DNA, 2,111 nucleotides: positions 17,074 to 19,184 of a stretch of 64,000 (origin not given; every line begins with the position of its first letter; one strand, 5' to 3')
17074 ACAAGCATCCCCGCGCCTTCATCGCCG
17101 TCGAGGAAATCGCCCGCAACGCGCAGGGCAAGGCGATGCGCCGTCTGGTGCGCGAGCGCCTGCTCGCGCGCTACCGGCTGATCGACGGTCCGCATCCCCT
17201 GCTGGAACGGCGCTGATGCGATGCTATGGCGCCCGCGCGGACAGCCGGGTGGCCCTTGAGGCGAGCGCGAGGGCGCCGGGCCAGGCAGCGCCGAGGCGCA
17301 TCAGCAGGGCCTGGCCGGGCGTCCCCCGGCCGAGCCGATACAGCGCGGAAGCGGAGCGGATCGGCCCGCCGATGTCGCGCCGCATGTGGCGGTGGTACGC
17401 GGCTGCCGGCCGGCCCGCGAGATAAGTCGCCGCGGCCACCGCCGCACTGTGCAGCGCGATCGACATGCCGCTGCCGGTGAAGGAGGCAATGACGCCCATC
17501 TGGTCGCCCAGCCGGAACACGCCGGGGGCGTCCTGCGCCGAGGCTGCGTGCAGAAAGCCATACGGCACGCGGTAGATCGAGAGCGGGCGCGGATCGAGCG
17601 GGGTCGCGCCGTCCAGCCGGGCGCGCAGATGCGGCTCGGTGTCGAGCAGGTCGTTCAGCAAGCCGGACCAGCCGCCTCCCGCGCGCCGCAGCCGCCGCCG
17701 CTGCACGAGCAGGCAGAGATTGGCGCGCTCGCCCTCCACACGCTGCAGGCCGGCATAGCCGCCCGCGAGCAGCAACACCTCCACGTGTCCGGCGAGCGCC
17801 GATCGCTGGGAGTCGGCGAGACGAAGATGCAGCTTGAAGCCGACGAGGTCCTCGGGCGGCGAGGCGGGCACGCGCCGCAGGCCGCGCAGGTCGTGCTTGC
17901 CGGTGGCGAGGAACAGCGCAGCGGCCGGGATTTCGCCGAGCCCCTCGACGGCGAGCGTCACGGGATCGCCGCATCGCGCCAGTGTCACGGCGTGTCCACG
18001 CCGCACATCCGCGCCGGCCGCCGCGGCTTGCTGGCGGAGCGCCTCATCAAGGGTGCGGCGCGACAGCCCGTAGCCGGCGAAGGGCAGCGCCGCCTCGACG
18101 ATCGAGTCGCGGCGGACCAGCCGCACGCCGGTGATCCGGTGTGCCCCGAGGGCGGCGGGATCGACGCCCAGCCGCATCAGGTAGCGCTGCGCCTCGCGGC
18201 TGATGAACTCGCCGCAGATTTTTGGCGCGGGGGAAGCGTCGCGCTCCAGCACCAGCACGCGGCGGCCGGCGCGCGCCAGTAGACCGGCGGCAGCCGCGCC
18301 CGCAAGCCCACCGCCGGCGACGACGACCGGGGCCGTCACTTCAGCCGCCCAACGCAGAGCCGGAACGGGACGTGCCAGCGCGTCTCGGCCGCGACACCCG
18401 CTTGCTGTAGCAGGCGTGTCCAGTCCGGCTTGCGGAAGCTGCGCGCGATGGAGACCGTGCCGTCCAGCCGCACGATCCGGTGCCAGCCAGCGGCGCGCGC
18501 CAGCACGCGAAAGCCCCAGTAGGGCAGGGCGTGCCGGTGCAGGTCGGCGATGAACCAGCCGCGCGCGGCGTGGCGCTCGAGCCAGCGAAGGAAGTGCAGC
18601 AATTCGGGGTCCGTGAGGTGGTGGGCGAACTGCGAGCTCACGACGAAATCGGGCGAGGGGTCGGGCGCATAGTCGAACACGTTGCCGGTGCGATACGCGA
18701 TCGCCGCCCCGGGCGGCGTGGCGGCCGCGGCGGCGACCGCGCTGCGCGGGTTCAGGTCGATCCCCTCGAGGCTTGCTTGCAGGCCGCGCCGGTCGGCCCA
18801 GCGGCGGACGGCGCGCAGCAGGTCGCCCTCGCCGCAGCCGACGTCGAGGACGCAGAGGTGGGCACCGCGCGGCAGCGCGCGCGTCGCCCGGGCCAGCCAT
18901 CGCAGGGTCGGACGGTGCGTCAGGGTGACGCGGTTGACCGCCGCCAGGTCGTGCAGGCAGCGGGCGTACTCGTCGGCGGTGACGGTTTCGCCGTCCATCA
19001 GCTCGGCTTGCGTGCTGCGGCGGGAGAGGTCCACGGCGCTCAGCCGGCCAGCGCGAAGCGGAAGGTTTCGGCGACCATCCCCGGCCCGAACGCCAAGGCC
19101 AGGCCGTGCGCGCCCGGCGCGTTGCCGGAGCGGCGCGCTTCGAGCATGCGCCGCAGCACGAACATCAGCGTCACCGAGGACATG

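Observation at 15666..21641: Overlapping ACP-KS-type III PKS-methyltransferase-flavoprotein operon with a convergent adenylating enzyme: a phenolic-lipid pathway with its own starter-unit machinery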

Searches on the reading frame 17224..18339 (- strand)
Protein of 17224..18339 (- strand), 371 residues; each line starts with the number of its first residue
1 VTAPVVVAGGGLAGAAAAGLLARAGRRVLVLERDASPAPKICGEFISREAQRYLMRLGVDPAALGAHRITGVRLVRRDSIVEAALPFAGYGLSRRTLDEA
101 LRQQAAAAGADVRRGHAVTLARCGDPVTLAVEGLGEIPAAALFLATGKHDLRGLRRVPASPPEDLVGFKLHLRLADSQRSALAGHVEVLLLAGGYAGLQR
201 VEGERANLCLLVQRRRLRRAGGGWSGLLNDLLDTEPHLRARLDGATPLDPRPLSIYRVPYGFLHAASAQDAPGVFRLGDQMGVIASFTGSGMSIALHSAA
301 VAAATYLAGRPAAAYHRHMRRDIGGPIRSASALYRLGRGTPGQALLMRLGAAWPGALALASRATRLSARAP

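Call 29: search_solved_structures(query=window:17224-18339:-, max_evalue=0.001)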
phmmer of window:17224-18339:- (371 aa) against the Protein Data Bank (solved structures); distinct sequences matched with E-value up to 0.001: 7.
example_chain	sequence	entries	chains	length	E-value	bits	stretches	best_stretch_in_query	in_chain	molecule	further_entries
6c6n_A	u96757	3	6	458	1.6e-08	37.4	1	4-87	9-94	Squalene monooxygenase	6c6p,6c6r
8r1r_A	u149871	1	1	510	8.9e-07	31.6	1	1-129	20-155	Short-chain dehydrogenase/reductase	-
8zop_A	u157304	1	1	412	1.6e-06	30.8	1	5-60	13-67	Halogenase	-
5buk_A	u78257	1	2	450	4.2e-05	26.1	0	210-317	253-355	FADH2-dependent halogenase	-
3oz2_A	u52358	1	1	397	7.4e-05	25.3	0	3-112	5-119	Digeranylgeranylglycerophospholipid reductase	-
7fco_A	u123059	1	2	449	0.00012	24.6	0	6-62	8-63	ChlB4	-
4k2x_A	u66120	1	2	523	0.00029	23.4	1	4-134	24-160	Polyketide oxygenase/hydroxylase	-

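Call 45: search_dna_similar(query=window:17224-18339:-, collection=plasmids, mode=protein, max_rows=45, max_evalue=1e-8)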
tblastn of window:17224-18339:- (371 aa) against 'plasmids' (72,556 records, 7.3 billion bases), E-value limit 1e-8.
Records with a match: 22; places in all: 22; records where one place covers at least 80% of the query: 20.
Best place of each record, by identity: <60% 22.
By first word of the organism name: Sphingobium 13; Novosphingobium 4; Roseomonas 1; Paracoccus 1; Falsirhodobacter 1; Methylobacterium 1; Microvirga 1.
By predicted mobility (MOB-suite, as given by PLSDB): non-mobilizable 19; mobilizable 2; conjugative 1.
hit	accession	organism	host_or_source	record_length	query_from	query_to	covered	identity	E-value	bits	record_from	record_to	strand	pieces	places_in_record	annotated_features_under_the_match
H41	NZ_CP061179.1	Roseomonas haemaphysalidis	tick,pure culture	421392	32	347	85%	49.8%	7e-43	166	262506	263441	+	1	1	FAD-dependent monooxygenase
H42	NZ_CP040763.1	Paracoccus liaowanqingii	Tibetan antelope,cell culture,feces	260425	32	346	85%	44.4%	9e-37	148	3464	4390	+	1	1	FAD-dependent monooxygenase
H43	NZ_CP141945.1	Novosphingobium sp. RL4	Rheum palmatum L.,Single ...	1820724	32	336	82%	45.1%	2e-28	124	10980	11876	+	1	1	none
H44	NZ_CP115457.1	Sphingobium yanoikuyae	cell culture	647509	40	345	82%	44.0%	3e-32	135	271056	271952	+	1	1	NAD(P)-binding protein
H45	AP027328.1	Sphingobium sp. TomTYG64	-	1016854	32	333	81%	42.9%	4e-19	97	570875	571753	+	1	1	hypothetical protein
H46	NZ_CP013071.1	Sphingobium indicum B90A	sugarcane rhizosphere soil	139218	32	333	81%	42.6%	1e-21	104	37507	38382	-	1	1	FAD-dependent monooxygenase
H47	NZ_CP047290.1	Falsirhodobacter algicola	Grateloupia sp.,single cell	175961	32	336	82%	42.1%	2e-35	145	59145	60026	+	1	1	FAD-dependent monooxygenase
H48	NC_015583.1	Novosphingobium sp. PP1Y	-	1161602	32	336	82%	41.8%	4e-30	129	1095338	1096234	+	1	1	none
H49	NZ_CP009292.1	Novosphingobium pentaromativorans US6-1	mud sediment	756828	32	335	82%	42.0%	6e-31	131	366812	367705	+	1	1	FAD-dependent monooxygenase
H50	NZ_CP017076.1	Novosphingobium resinovorum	single cell,soil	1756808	32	333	81%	42.0%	3e-24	111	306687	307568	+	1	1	none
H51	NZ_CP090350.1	Methylobacterium oryzae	single cell,soil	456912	32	335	82%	40.5%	7e-20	99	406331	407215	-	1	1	FAD-dependent monooxygenase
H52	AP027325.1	Sphingobium sp. TomTYG46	-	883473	32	333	81%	40.4%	2e-20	100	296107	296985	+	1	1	hypothetical protein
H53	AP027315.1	Sphingobium sp. TomMM15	-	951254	32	333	81%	40.4%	3e-20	100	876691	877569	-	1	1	hypothetical protein (x2)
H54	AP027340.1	Sphingobium sp. TomTYG73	-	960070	32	333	81%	40.4%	1e-18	95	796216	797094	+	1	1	hypothetical protein (x2)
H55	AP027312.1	Sphingobium sp. TomMM7A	-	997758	32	333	81%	40.4%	1e-18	95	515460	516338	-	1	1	hypothetical protein (x2)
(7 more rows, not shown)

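Call 65: find_homologous_proteins(query=window:17224-18339:-, max_evalue=0.00001)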
Query window:17224-18339:- (371 aa): 3341 proteins with E <= 0.00001 among 8000 candidates; the best 120 are listed.
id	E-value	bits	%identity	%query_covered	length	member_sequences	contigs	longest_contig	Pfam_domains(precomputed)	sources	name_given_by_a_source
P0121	1.7e-229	779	100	100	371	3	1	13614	PF01494.26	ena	-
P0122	1.7e-165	569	76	100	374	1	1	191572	PF13450.13,PF01494.26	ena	-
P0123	6.1e-149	514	70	99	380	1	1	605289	PF01266.31,PF13450.13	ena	-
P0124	1.3e-138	480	66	98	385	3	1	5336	PF00070.34,PF03486.21,PF01494.26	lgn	-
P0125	4.3e-134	465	63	99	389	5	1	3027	PF01266.31,PF13450.13,PF07992.21,PF00070.34,PF01134.29,PF01494.26,PF12831.14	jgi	jgi:flavin-dependent dehydrogenase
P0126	6.4e-134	465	63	99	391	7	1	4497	PF01266.31,PF13450.13,PF07992.21,PF00070.34,PF01494.26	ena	-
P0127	6.9e-134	465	63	98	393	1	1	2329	PF01266.31,PF13450.13,PF07992.21,PF00070.34,PF01494.26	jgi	jgi:flavin-dependent dehydrogenase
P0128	1.0e-133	464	65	99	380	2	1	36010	PF01266.31,PF13450.13,PF01494.26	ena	-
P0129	3.1e-133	462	64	92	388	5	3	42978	PF01266.31,PF07992.21,PF01494.26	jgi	jgi:flavin-dependent dehydrogenase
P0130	1.4e-132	460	65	100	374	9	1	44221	PF01266.31,PF07992.21,PF00070.34,PF01494.26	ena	-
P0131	1.5e-132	460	63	100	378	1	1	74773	PF01266.31,PF13450.13,PF07992.21,PF00070.34,PF01134.29,PF01494.26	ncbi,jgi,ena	jgi:flavin-dependent dehydrogenase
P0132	4.1e-131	455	63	100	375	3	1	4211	PF07992.21,PF01494.26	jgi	jgi:flavin-dependent dehydrogenase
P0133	4.2e-131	455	64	99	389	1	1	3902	PF01266.31,PF13450.13,PF07992.21,PF00070.34,PF01494.26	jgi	jgi:menaquinone-9 beta-reductase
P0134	4.7e-131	455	62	100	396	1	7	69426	PF01266.31,PF07992.21,PF00070.34,PF01134.29,PF01494.26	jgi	jgi:flavin-dependent dehydrogenase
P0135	5.0e-131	455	63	94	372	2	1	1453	PF01266.31,PF13450.13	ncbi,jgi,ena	jgi:flavin-dependent dehydrogenase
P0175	4.9e-124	432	60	93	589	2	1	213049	PF13489.13,PF01266.31,PF13649.13,PF13450.13,PF00890.31,PF07992.21,PF04820.21,PF08242.19,PF01494.26,PF12831.14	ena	-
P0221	5.8e-116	406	61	91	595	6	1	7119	PF13649.13,PF00070.34,PF01494.26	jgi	jgi:hypothetical protein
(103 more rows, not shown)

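Call 74: predict_structure(alignment_id=A2)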
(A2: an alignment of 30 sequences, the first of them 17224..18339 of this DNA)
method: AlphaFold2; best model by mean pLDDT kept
length: 371 residues; sequences in the alignment: 30
mean_pLDDT: 90.6   pTM: 0.91
mean pLDDT of the five models: 90.6, 90.2, 90.0, 86.5, 84.7
residues with pLDDT >= 90: 260; 70-90: 101; 50-70: 10; < 50: 0
segments of 3 or more residues with pLDDT < 50: none
pLDDT, mean of each block of 10 residues (from residue 1): 89 96 98 86 88 95 97 94 93 94 97 94 88 95 88 76 86 96 95 93 95 94 94 95 94 74 76 89 80 93 97 93 91 89 92 86 82 66
secondary structure, 60 per line:
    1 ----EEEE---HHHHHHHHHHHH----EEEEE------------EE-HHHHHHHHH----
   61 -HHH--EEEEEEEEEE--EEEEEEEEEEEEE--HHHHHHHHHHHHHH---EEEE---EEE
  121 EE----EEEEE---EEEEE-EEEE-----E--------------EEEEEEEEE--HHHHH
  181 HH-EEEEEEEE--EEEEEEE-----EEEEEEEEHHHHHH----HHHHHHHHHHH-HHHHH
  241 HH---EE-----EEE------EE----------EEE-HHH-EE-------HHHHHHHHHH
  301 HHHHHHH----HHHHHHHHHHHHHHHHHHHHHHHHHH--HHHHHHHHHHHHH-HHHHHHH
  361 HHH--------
elements in order: E5-8 H12-23 E28-32 H48-56 E67-76 E79-91 H94-107 E111-114 E118-122 E127-131 E135-139 E141-144 E165-173 H176-182 E184-191 E194-200 E206-213 H214-219 H224-234 H236-242 E253-255 E274-276 H291-307 H312-337 H340-352 H354-363

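Call 76: fold_search(model_id=the predicted structure, library=pdb)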
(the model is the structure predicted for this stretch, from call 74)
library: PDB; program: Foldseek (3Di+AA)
matches with E <= 10: 1958; with E <= 0.001: 1086
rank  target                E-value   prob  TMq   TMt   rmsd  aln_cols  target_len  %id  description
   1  6bza_A                1.9e-20  1.00  0.72  0.55   4.2       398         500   15  Crystal structure of halogenase PltM in complex with phloroglucinol and FAD (released 2019-03-20)
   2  6bzi_D                2.7e-20  1.00  0.74  0.57   5.8       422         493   15  Crystal structure of halogenase PltM in complex with ethyl mercury and mercury (released 2019-03-20)
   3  5bva                  3.1e-20  1.00  0.79  0.74   3.9       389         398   17  Structure of flavin-dependent brominase Bmp2 (released 2016-03-09)
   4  6bzn_B                4.4e-20  1.00  0.74  0.56   4.0       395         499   15  Crystal structure of halogenase PltM (released 2019-03-20)
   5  6bzi_B                5.3e-20  1.00  0.74  0.57   4.1       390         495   15  Crystal structure of halogenase PltM in complex with ethyl mercury and mercury (released 2019-03-20)
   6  6bzi_C                5.9e-20  1.00  0.71  0.55   4.5       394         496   16  Crystal structure of halogenase PltM in complex with ethyl mercury and mercury (released 2019-03-20)
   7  5bul                  6.3e-20  1.00  0.78  0.74   3.8       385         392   15  Structure of flavin-dependent brominase Bmp2 triple mutant Y302S F306V A345W (released 2016-03-09)
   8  6bzz_D                7.5e-20  1.00  0.73  0.56   4.0       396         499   15  Crystal structure of halogenase PltM in complex with partially bound FAD (released 2019-03-20)
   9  8zop                  8.0e-20  1.00  0.76  0.70   4.2       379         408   18  Structure of FasV in complex with FAD (released 2025-04-02)
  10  6bzn_D                1.7e-19  1.00  0.74  0.57   3.9       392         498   15  Crystal structure of halogenase PltM (released 2019-03-20)
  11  7fco_B                2.0e-19  1.00  0.78  0.68   3.5       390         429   20  ChlB4 Halogenase (released 2022-03-16)
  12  6bzq_A                2.8e-19  1.00  0.74  0.57   4.0       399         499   15  Crystal structure of halogenase PltM in complex with FAD (released 2019-03-20)
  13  6bza_C                3.0e-19  1.00  0.74  0.56   4.0       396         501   15  Crystal structure of halogenase PltM in complex with phloroglucinol and FAD (released 2019-03-20)
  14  5dbj_D                5.4e-19  1.00  0.76  0.66   3.6       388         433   16  Crystal structure of halogenase PltA (released 2015-10-07)
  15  5buk_A                6.8e-19  1.00  0.73  0.63   3.9       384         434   19  Structure of flavin-dependent chlorinase Mpy16 (released 2016-03-09)
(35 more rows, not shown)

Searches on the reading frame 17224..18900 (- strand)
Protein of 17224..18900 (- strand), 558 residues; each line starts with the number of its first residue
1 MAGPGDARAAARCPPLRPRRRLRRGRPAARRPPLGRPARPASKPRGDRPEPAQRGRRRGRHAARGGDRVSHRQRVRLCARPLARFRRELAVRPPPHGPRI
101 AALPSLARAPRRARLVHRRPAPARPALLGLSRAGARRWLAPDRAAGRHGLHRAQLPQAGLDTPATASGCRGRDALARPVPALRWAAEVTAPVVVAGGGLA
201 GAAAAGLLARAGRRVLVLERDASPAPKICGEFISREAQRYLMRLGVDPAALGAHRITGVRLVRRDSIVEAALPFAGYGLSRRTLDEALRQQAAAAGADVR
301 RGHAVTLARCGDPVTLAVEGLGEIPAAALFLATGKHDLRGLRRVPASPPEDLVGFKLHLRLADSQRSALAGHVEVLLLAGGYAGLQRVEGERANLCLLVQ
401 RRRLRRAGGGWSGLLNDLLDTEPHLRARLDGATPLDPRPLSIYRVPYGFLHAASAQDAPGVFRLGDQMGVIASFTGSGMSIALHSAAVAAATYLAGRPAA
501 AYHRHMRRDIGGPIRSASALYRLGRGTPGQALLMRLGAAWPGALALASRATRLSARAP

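Call 9: search_protein_families(library=pfam, proteins=[window:17224-18900:-], max_evalue=0.01)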
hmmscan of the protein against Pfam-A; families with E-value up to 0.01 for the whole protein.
window:17224-18900:- (558 aa): 9 families
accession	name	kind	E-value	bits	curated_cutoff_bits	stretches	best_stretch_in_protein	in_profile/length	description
PF01494.25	FAD_binding_3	-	9.8e-09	35.3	22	1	190-306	2-124/349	FAD binding domain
PF07992.20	Pyr_redox_2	-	2.2e-05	24.5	26.1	1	190-247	143-199/291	Pyridine nucleotide-disulphide oxidoreductase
PF00070.33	Pyr_redox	-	2.6e-05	25.1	22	1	192-247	2-56/82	Pyridine nucleotide-disulphide oxidoreductase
PF13450.12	NAD_binding_8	-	3.2e-05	24.6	21.9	1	194-224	1-31/68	NAD(P)-binding Rossmann-like domain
PF01266.30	DAO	-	0.00012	22.1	27.9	1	192-225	2-35/353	FAD dependent oxidoreductase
PF12831.13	FAD_oxidored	-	0.00078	19.3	27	1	192-221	2-31/416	FAD dependent oxidoreductase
PF00890.30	FAD_binding_2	-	0.0019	17.9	20.4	1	192-221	2-31/414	FAD binding domain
PF03486.20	HI0933_like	-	0.0061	16.5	50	0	192-228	3-39/244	HI0933-like protein Rossmann domain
PF01134.28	GIDA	-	0.0084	15.6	22.1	0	192-219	2-29/391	Glucose inhibited division protein A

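Call 10: search_protein_families(library=ncbifam, proteins=[window:17224-18900:-], max_evalue=0.01)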
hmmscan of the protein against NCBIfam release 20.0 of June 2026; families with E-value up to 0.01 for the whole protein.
window:17224-18900:- (558 aa): 43 families (the best 25 are shown)
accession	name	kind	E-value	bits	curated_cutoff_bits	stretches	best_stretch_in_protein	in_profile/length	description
TIGR02032.1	GG-red-SF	subfamily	6.1e-23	81.9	158.8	1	192-491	3-295/297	geranylgeranyl reductase family protein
NF049967.1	QhpG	equivalog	7.9e-14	51.4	240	1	192-492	1-285/423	flavin-dependent monooxygenase QhpG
NF045655.1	MkRedMenJ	equivalog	6.5e-11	41.8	700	1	189-304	4-124/406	menaquinone reductase MenJ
NF041080.1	DGGGPL_reductase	equivalog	4e-10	39.2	580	1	192-305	4-118/447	digeranylgeranylglycerophospholipid reductase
TIGR02023.1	BchP-ChlP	subfamily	4.1e-10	39.2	343.3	1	192-316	3-126/388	geranylgeranyl diphosphate reductase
NF038174.1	maturase_GoxB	equivalog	8.1e-10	38.3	400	1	191-343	2-161/358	glycine oxidase maturase GoxB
NF005313.0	PRK06847.1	subfamily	3.1e-09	36.2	372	1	191-306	6-131/375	hypothetical protein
NF007450.0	PRK10015.1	subfamily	1.5e-08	33.8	466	1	274-498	100-336/429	FAD-dependent oxidoreductase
NF004829.0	PRK06183.1-3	subfamily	8.7e-07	28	390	1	186-256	5-75/520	bifunctional 3-(3-hydroxy-phenyl)propionate/3-hydroxycinnamic acid hydroxylase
NF002480.1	PRK01747.1-1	equivalog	8.6e-06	24.4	540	1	177-230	236-289/645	bifunctional tRNA (5-methylaminomethyl-2-thiouridine)(34)-methyltransferase MnmC2/FAD-dependent 5-carboxymethylaminomethyl-2-thiouridine(34)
TIGR02028.1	ChlP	equivalog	9e-06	24.7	505.3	1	192-309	3-120/398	geranylgeranyl reductase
NF004834.1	PRK06185.1-3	subfamily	5.1e-05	22.2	500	1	188-222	6-40/420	FAD-dependent oxidoreductase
NF005512.0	PRK07121.1-5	subfamily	5.2e-05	22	812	1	187-223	19-55/489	FAD-binding protein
NF006021.0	PRK08163.1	equivalog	8.6e-05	21.7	459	1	189-250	5-66/398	3-hydroxybenzoate 6-monooxygenase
TIGR03197.1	MnmC_Cterm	equivalog_domain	0.00023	20.4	174.2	1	192-225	2-35/400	FAD-dependent 5-carboxymethylaminomethyl-2-thiouridine(34) oxidoreductase MnmC1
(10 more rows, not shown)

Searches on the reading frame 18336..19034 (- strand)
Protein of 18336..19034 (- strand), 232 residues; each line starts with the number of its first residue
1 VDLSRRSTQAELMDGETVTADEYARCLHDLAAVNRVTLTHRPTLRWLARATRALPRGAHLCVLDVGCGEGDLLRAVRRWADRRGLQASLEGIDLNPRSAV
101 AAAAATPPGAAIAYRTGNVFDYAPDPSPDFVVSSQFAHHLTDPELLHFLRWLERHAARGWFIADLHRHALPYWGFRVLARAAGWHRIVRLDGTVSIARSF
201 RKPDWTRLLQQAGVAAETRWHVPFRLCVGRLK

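Call 9: search_protein_families(library=pfam, proteins=[window:18336-19034:-], max_evalue=0.01)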
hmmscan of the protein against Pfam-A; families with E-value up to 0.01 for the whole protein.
window:18336-19034:- (232 aa): 6 families
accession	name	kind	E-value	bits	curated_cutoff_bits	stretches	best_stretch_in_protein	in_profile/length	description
PF13489.12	Methyltransf_23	-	1.5e-10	41.5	27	1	45-213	8-158/164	Methyltransferase domain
PF13649.12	Methyltransf_25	-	3e-10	41.1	27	1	62-157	1-94/97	Methyltransferase domain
PF08241.18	Methyltransf_11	-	1e-08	36.1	21.2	1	63-145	1-78/95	Methyltransferase domain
PF08242.18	Methyltransf_12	-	1.9e-06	29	30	1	63-156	1-92/98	Methyltransferase domain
PF13847.12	Methyltransf_31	-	0.00075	19.6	27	1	61-144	6-91/145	Methyltransferase domain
PF07021.18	MetW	-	0.0024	18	21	1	61-92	16-49/193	Methionine biosynthesis protein MetW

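Call 10: search_protein_families(library=ncbifam, proteins=[window:18336-19034:-], max_evalue=0.01)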
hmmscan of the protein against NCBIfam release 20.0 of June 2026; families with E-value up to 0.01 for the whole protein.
window:18336-19034:- (232 aa): 6 families
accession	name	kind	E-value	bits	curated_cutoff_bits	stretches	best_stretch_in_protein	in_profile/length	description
NF004851.0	PRK06202.1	equivalog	5.1e-39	134.1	243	1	4-228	8-229/237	hypothetical protein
NF010703.0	PRK14103.1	equivalog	6.5e-08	32.3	320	1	41-188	16-151/256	trans-aconitate 2-methyltransferase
TIGR02081.1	metW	equivalog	0.00033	20.2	189.5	1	61-104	16-54/194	methionine biosynthesis protein MetW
TIGR01983.1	UbiG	equivalog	0.0013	18.1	102.95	1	35-146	29-135/228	bifunctional 2-polyprenyl-6-hydroxyphenol methylase/3-demethylubiquinol 3-O-methyltransferase UbiG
NF045667.1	MTase_DVU1556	equivalog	0.0015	18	155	1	49-111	13-70/213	DVU_1556 family methyltransferase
NF043040.1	corrin_prot_MT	hypoth_equivalog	0.0092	15.4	180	0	60-154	43-137/216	corrinoid protein-associated methyltransferase CpaM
